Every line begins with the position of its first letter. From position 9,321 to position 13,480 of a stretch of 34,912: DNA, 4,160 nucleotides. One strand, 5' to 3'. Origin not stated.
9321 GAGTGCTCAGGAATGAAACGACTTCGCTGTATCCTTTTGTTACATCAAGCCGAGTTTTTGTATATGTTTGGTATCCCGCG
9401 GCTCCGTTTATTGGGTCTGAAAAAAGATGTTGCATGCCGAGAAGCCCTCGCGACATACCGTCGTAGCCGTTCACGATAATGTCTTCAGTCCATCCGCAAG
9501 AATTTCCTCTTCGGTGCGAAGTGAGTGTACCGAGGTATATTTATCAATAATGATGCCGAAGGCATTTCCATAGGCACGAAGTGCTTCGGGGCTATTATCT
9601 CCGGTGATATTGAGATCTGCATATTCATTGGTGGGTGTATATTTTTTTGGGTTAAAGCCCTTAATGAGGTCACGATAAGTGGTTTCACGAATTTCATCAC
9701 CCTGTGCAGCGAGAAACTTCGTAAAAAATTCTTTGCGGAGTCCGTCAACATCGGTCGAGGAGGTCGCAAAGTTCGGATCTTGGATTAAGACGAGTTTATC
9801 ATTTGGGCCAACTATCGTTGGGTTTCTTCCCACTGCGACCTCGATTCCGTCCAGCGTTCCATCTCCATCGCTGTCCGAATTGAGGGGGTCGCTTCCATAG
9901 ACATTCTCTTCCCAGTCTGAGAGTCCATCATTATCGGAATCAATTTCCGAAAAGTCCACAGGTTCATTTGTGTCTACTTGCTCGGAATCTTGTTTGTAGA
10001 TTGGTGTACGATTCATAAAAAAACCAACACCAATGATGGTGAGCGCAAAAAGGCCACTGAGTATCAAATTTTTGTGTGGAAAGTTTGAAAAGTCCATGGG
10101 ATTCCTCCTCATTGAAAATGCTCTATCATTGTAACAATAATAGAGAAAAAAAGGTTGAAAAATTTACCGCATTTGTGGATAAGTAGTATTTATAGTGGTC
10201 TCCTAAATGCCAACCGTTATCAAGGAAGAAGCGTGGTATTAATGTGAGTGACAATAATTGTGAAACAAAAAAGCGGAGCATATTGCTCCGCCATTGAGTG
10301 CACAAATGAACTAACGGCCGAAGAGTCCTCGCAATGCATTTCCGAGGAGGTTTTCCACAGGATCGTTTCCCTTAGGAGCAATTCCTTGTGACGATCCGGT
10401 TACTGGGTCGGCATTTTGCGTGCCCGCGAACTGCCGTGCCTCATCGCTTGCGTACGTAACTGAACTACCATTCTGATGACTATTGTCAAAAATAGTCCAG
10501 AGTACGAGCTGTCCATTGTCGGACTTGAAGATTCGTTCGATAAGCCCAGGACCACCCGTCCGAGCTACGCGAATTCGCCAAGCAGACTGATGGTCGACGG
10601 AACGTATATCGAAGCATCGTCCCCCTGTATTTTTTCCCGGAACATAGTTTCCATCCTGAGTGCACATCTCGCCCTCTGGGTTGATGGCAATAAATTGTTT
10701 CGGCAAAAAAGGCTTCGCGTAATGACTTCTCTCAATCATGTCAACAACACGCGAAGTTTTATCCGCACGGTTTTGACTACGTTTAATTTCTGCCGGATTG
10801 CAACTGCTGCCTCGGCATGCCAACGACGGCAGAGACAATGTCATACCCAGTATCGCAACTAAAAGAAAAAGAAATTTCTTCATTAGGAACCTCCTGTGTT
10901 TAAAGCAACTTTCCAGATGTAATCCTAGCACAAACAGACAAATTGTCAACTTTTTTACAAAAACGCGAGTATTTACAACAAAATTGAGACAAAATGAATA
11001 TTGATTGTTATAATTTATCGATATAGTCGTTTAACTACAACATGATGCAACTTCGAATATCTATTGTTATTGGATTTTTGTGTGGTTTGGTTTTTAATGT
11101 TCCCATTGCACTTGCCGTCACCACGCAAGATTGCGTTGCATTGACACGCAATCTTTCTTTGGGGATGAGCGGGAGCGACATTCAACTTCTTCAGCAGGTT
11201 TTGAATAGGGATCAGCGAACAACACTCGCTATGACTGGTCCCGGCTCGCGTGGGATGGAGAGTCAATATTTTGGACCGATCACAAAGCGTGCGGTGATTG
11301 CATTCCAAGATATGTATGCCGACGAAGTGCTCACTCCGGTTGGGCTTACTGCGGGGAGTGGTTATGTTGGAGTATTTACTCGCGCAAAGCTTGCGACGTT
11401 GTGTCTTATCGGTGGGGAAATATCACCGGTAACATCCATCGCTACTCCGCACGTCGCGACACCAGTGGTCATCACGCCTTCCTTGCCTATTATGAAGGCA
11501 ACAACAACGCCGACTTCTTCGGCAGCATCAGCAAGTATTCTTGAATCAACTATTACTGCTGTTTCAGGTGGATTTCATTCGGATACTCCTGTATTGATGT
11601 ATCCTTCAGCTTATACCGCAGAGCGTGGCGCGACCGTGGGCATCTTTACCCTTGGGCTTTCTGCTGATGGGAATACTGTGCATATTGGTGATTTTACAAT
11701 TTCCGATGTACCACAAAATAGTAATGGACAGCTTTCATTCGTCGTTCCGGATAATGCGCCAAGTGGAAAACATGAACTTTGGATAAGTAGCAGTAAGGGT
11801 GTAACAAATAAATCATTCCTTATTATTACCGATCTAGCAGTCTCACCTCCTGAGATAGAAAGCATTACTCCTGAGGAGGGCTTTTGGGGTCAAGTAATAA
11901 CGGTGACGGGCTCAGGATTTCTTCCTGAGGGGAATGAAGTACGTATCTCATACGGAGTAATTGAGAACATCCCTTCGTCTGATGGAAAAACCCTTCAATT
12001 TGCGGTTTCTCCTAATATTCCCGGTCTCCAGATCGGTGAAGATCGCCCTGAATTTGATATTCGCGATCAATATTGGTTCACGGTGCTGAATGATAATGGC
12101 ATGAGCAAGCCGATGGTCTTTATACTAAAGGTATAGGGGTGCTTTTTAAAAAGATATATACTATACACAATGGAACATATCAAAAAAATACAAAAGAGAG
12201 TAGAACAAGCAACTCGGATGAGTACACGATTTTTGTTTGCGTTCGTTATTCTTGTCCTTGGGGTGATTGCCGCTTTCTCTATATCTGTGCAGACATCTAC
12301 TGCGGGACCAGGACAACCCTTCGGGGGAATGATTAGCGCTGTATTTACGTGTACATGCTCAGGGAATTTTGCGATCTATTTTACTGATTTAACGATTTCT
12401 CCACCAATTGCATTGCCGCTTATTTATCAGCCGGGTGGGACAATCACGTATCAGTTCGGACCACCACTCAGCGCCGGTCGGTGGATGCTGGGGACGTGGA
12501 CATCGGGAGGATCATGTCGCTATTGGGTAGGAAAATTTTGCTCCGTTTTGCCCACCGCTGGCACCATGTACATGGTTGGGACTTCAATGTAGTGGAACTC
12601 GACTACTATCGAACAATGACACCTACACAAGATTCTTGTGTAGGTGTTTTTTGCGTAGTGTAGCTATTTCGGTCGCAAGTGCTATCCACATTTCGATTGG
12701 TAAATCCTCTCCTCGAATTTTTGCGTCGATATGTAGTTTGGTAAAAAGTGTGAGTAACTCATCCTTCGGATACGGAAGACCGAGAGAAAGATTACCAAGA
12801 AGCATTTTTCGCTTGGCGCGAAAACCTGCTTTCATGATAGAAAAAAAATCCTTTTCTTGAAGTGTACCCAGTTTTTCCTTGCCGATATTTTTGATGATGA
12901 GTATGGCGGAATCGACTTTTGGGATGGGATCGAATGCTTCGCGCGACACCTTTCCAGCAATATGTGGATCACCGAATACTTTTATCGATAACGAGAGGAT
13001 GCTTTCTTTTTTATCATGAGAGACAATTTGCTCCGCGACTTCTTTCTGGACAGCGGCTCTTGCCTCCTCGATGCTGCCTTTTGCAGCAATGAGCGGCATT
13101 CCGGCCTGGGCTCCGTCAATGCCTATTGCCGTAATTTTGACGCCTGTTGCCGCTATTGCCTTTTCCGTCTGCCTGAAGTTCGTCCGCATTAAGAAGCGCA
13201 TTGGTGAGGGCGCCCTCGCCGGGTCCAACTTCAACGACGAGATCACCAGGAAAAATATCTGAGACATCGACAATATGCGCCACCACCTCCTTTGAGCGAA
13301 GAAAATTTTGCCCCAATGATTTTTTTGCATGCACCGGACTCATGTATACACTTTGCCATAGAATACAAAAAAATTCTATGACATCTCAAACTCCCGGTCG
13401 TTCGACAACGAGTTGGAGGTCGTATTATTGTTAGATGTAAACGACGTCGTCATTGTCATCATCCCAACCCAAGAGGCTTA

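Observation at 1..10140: Minimal type IV secretion-like operon without visible DNA-processing genes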

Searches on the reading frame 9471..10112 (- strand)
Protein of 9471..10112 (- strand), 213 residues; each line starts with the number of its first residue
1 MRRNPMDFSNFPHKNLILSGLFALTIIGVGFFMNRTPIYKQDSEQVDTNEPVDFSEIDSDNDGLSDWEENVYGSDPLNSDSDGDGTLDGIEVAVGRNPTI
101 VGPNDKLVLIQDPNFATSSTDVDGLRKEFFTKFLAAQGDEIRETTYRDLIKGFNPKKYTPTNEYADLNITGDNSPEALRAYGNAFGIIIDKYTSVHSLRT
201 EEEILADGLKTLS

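Call 8: search_protein_families(library=pfam, max_evalue=0.1, proteins=[window:9471-10112:-])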
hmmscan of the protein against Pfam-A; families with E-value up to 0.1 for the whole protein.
window:9471-10112:- (213 aa): 1 family
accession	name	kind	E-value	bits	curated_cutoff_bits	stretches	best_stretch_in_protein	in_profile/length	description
PF18884.5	TSP3_bac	-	2e-10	40.8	25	1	58-78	1-21/22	Bacterial TSP3 repeat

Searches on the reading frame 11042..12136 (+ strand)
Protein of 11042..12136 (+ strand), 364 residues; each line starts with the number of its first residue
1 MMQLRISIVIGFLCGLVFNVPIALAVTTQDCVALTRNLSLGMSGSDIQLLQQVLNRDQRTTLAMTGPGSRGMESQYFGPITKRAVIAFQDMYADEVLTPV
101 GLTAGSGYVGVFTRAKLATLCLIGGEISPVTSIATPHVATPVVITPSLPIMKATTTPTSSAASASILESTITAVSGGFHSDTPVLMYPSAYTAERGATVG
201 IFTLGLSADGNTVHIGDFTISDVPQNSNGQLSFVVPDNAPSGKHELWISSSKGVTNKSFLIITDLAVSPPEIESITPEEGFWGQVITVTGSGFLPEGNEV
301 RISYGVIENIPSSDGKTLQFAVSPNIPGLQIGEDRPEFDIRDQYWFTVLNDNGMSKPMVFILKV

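Call 9: search_protein_families(library=pfam, max_evalue=0.001, proteins=[window:11042-12136:+])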
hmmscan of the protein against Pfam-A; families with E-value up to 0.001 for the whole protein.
window:11042-12136:+ (364 aa): 2 families
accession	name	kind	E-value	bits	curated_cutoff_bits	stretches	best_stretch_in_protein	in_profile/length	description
PF01833.30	TIG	-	2.2e-06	28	20.9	1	270-328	1-62/84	IPT/TIG domain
PF01471.23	PG_binding_1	-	0.00081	20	23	0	43-90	1-39/57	Putative peptidoglycan binding domain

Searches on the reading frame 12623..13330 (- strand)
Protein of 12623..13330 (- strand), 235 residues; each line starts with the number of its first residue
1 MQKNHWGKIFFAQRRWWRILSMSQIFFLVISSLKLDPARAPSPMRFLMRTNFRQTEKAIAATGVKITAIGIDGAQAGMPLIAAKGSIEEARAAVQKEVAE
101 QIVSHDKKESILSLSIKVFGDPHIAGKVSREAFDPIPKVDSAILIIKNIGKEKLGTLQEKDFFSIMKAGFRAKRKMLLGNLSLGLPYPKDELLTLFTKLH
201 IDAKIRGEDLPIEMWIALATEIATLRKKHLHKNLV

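Call 9: search_protein_families(library=pfam, max_evalue=0.001, proteins=[window:12623-13330:-])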
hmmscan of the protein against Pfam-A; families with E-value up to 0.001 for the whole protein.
window:12623-13330:- (235 aa): 1 family
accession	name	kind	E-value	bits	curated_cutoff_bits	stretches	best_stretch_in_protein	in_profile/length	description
PF00398.26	RrnaAD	-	5e-09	36.1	24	1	93-223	133-262/263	Ribosomal RNA adenine dimethylase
